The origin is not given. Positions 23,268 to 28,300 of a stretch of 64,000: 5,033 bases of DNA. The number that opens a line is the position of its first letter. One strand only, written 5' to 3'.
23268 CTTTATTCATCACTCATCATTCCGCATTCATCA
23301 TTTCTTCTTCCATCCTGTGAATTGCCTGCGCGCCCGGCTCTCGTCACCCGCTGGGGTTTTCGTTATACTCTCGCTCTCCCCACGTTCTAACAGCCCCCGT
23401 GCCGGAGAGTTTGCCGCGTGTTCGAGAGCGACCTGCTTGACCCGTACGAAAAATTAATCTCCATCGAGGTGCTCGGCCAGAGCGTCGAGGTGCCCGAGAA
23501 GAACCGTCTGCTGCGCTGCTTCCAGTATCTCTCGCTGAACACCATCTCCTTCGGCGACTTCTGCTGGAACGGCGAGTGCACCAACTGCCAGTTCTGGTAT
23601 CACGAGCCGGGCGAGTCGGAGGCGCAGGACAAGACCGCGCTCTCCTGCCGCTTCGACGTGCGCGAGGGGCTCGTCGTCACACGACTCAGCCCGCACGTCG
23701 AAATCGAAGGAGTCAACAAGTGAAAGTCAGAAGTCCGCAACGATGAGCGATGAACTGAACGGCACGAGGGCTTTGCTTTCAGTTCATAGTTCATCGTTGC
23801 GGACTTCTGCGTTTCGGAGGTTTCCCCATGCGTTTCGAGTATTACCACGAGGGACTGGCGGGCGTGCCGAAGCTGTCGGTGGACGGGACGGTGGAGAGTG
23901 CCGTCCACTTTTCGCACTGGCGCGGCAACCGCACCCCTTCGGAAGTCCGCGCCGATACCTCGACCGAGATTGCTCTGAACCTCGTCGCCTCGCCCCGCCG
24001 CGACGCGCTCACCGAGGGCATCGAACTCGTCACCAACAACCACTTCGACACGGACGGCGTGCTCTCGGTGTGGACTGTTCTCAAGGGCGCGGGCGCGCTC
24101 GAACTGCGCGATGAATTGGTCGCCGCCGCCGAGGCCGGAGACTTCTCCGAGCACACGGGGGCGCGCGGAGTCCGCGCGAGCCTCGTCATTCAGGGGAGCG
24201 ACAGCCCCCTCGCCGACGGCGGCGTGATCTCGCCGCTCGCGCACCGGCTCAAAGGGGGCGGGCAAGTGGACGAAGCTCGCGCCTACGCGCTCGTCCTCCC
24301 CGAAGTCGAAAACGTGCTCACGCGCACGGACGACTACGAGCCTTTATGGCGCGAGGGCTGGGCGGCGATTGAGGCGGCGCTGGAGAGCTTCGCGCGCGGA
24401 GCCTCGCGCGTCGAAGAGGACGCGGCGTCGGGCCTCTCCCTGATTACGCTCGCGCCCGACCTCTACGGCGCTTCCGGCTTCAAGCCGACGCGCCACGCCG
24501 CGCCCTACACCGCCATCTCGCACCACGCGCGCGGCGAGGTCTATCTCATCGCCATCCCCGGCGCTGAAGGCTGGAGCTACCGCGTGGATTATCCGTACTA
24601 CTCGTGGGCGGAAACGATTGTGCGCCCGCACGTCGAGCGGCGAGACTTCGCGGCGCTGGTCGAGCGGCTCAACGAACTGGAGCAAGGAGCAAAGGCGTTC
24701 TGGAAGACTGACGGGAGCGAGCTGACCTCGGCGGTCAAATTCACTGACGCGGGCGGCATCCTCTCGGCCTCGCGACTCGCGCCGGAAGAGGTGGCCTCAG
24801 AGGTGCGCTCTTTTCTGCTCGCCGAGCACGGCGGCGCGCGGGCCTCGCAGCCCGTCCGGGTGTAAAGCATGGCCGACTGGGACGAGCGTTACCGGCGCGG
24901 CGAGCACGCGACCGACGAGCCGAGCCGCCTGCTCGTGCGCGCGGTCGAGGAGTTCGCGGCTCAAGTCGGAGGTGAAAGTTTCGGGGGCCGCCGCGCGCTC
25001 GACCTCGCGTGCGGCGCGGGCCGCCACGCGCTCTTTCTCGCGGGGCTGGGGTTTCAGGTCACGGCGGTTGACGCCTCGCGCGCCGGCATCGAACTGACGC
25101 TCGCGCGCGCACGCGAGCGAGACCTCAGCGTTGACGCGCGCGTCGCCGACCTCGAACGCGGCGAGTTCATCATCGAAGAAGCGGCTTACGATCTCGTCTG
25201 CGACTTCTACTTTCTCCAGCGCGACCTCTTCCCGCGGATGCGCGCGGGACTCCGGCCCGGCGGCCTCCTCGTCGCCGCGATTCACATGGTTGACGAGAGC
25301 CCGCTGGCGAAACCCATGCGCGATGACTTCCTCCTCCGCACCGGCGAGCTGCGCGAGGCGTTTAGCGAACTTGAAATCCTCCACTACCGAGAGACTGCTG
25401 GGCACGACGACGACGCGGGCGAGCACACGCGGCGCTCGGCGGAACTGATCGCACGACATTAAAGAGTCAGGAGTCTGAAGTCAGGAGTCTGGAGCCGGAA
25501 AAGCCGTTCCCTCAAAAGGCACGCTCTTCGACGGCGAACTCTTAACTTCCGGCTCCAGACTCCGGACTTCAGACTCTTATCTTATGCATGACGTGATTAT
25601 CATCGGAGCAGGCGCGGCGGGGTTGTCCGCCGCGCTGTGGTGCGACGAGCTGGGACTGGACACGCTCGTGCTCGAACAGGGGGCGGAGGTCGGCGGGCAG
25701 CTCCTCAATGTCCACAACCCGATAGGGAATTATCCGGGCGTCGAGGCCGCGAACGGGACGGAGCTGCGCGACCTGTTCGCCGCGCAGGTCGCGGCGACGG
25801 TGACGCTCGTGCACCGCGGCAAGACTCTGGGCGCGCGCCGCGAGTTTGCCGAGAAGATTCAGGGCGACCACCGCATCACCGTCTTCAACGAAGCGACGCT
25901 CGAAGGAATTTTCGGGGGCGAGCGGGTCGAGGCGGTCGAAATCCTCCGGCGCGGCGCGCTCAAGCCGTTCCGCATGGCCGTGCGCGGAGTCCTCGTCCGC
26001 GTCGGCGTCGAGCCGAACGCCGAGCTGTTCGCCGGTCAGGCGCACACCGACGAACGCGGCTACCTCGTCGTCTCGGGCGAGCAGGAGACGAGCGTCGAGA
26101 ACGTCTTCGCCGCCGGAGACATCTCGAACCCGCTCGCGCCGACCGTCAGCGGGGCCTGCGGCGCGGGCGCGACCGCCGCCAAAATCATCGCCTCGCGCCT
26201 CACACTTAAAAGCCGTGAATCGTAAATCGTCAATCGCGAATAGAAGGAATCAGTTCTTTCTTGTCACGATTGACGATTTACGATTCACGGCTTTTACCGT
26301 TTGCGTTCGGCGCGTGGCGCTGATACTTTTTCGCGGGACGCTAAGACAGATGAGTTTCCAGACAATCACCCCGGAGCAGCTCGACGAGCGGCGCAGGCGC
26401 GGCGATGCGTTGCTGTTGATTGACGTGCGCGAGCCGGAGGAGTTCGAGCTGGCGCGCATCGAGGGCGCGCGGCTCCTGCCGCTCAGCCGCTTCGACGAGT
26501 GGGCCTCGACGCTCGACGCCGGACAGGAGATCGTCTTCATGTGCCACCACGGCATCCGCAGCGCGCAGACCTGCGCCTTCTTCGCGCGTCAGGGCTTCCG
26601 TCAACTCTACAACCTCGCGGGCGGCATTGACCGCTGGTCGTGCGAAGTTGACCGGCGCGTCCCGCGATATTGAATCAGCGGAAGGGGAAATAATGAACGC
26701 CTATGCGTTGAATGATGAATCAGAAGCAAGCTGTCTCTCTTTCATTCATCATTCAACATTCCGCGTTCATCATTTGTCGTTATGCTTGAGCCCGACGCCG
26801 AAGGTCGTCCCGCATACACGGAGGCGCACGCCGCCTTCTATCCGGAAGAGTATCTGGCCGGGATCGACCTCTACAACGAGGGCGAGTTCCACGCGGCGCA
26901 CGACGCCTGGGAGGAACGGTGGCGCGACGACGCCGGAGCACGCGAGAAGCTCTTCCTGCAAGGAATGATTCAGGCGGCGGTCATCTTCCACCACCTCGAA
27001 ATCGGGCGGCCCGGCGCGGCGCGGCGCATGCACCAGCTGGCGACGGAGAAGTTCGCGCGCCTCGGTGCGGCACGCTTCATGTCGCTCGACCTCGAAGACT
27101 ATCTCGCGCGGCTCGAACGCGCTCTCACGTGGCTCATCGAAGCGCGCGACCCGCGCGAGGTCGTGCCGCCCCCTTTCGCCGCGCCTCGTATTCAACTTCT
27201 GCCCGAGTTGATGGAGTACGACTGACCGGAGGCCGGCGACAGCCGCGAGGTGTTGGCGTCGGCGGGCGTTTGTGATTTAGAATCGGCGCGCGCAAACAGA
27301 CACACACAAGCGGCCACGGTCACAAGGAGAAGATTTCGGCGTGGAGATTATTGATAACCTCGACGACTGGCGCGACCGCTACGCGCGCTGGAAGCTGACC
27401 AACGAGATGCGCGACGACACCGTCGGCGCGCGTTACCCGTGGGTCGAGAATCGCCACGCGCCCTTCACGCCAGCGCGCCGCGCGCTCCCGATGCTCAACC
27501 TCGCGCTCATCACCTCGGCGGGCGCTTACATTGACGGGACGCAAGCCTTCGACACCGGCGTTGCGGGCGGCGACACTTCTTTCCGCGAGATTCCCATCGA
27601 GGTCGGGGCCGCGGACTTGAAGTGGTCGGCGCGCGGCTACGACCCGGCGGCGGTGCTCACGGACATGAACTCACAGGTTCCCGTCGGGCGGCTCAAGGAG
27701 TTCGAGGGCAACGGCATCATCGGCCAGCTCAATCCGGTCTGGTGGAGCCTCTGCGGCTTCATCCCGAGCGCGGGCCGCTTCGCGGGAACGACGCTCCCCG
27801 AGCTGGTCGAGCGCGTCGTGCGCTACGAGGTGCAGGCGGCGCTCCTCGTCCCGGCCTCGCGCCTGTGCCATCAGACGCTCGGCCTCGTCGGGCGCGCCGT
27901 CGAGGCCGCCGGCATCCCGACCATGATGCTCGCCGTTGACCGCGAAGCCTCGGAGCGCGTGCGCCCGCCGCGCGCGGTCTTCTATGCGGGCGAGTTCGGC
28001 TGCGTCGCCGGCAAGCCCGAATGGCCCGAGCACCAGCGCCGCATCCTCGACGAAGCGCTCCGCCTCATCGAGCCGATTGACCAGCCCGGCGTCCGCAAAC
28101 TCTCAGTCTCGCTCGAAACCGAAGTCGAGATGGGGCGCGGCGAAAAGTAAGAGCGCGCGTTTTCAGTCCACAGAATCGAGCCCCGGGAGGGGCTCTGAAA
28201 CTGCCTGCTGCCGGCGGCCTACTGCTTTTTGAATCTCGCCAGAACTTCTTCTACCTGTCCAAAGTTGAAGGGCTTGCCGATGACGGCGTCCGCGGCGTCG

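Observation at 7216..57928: Family of intergenic hairpins whose arms are degenerate 7-nt tandem repeats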

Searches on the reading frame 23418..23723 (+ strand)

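Call 54: search_protein_families(library=pfam, proteins=[window:23418-23723:+], max_evalue=0.001)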
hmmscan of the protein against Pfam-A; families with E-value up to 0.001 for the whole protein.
window:23418-23723:+ (101 aa): 1 family
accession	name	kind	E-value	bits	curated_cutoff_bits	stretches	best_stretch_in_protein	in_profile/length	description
PF13510.11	Fer2_4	-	0.00094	19.6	22.8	0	17-90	7-80/82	2Fe-2S iron-sulfur cluster binding domain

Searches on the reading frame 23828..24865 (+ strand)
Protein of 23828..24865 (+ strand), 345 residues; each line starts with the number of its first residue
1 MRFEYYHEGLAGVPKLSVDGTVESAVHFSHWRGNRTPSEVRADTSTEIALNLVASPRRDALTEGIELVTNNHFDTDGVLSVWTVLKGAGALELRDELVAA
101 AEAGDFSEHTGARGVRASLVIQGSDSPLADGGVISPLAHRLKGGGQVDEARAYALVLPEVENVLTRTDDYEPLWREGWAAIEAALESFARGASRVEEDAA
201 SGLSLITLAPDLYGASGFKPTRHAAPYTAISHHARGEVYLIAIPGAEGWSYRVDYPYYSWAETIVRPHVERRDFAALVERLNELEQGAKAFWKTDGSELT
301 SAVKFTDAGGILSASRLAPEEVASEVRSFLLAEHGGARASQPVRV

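Call 33: find_related_loci(query=window:23828-24865:+, collection=metagenome_contigs, flank=10000)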
Query window:23828-24865:+ (345 aa) in metagenome_contigs; peptide patterns used: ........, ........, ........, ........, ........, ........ (x = any residue, [..] = any of these).
600 stretches matched a pattern (row limit reached: there are more); 504 encode a relative of the query (tblastn E <= 1e-3); the best 80 are kept; 80 distinct loci.
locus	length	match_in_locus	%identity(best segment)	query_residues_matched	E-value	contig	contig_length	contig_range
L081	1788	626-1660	90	1-344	0e+0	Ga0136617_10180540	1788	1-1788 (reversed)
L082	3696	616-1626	73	1-338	5e-164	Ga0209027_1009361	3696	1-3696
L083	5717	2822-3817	72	1-332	2e-156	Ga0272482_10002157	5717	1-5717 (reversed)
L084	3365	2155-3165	73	1-338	1e-160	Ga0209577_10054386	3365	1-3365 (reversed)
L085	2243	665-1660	69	1-333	2e-162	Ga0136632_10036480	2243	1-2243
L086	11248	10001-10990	70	1-331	1e-151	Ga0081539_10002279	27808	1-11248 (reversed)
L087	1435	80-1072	71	1-330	5e-165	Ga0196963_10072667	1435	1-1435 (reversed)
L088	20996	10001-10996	69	1-332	6e-151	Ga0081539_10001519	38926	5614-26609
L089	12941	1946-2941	70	1-333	6e-150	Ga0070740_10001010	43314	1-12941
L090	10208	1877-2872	70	1-333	6e-150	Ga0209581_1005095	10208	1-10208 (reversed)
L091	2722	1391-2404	67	1-338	1e-157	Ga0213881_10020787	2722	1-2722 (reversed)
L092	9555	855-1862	68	1-330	7e-149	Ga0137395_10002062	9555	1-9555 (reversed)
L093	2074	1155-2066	76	1-305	1e-159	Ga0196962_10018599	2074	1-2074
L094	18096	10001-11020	66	1-341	2e-148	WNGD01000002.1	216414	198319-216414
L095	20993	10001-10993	67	1-332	6e-148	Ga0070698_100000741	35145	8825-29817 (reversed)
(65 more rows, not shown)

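Call 54: search_protein_families(library=pfam, proteins=[window:23828-24865:+], max_evalue=0.001)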
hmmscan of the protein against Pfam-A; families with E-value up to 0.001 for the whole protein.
window:23828-24865:+ (345 aa): 1 family
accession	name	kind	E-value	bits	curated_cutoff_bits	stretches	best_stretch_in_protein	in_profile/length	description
PF20392.3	DUF6687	-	9.7e-53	179.9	27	1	13-333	14-331/339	Family of unknown function (DUF6687)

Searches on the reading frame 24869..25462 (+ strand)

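Call 54: search_protein_families(library=pfam, proteins=[window:24869-25462:+], max_evalue=0.001)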
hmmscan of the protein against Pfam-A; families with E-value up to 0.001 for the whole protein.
window:24869-25462:+ (197 aa): 6 families
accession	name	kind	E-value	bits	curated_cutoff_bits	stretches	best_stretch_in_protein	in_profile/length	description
PF03848.20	TehB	-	4.4e-14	52.8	20.4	1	42-180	33-175/193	Tellurite resistance protein TehB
PF13649.12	Methyltransf_25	-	1.1e-11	45.7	27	1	44-132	2-97/97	Methyltransferase domain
PF08241.18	Methyltransf_11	-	5e-08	33.9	21.2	1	44-135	1-94/95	Methyltransferase domain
PF13847.12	Methyltransf_31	-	1e-07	32.2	27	1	40-153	4-125/145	Methyltransferase domain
PF08242.18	Methyltransf_12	-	2.7e-06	28.5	30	1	44-134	1-98/98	Methyltransferase domain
PF13489.12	Methyltransf_23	-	9.2e-06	25.9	27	1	29-136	12-116/164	Methyltransferase domain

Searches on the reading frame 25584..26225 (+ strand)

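Call 54: search_protein_families(library=pfam, proteins=[window:25584-26225:+], max_evalue=0.001)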
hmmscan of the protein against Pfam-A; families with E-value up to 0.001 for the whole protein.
window:25584-26225:+ (213 aa): 11 families
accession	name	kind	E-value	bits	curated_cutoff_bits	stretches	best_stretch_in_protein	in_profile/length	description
PF07992.20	Pyr_redox_2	-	6e-19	69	26.1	2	65-188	160-284/291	Pyridine nucleotide-disulphide oxidoreductase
PF00890.30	FAD_binding_2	-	4.6e-09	36.4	20.4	1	3-40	1-38/414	FAD binding domain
PF13738.12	Pyr_redox_3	-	1.1e-08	35.1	30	1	5-37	1-33/305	Pyridine nucleotide-disulphide oxidoreductase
PF12831.13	FAD_oxidored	-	2.3e-07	30.9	27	1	3-67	1-67/416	FAD dependent oxidoreductase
PF13450.12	NAD_binding_8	-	1.8e-06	28.6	21.9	1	6-45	1-40/68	NAD(P)-binding Rossmann-like domain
PF01266.30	DAO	-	5.7e-06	26.5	27.9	1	3-38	1-37/353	FAD dependent oxidoreductase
PF03486.20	HI0933_like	-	6.6e-06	26.2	50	1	2-40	1-39/244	HI0933-like protein Rossmann domain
PF00070.33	Pyr_redox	-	5.4e-05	24.1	22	0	66-119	18-78/82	Pyridine nucleotide-disulphide oxidoreductase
PF01946.23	Thi4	-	8e-05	22.4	26.2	1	2-38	18-55/235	Thi4 family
PF01134.28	GIDA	-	0.00045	19.8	22.1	1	3-32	1-30/391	Glucose inhibited division protein A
PF01494.25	FAD_binding_3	-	0.00077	19.2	22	0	3-33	3-33/349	FAD binding domain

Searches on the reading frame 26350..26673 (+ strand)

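Call 54: search_protein_families(library=pfam, proteins=[window:26350-26673:+], max_evalue=0.001)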
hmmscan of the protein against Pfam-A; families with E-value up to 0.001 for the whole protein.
window:26350-26673:+ (107 aa): 1 family
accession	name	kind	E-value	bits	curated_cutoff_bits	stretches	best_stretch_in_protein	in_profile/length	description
PF00581.25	Rhodanese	-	4.7e-18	66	22.2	1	7-97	1-100/102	Rhodanese-like domain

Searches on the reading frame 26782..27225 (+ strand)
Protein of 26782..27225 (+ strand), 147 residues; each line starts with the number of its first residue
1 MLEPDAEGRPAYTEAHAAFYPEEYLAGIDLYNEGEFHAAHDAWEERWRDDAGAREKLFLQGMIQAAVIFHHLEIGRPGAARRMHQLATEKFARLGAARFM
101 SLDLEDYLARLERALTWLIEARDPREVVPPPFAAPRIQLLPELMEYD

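Call 54: search_protein_families(library=pfam, proteins=[window:26782-27225:+], max_evalue=0.001)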
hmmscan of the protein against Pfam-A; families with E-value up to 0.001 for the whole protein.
window:26782-27225:+ (147 aa): 1 family
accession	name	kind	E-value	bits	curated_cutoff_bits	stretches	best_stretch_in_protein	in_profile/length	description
PF03745.19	DUF309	-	3e-18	65.7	27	1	25-83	2-59/59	Domain of unknown function (DUF309)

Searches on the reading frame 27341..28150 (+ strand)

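Call 73: search_protein_families(library=pfam, proteins=[window:27341-28150:+], max_evalue=0.0001)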
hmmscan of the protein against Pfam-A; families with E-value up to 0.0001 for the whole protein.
window:27341-28150:+ (269 aa): 1 family
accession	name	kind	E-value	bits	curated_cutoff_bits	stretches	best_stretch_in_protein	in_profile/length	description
PF07355.17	GRDB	-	6.4e-06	26.1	22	1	37-170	211-345/347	Glycine/sarcosine/betaine reductase selenoprotein B (GRDB)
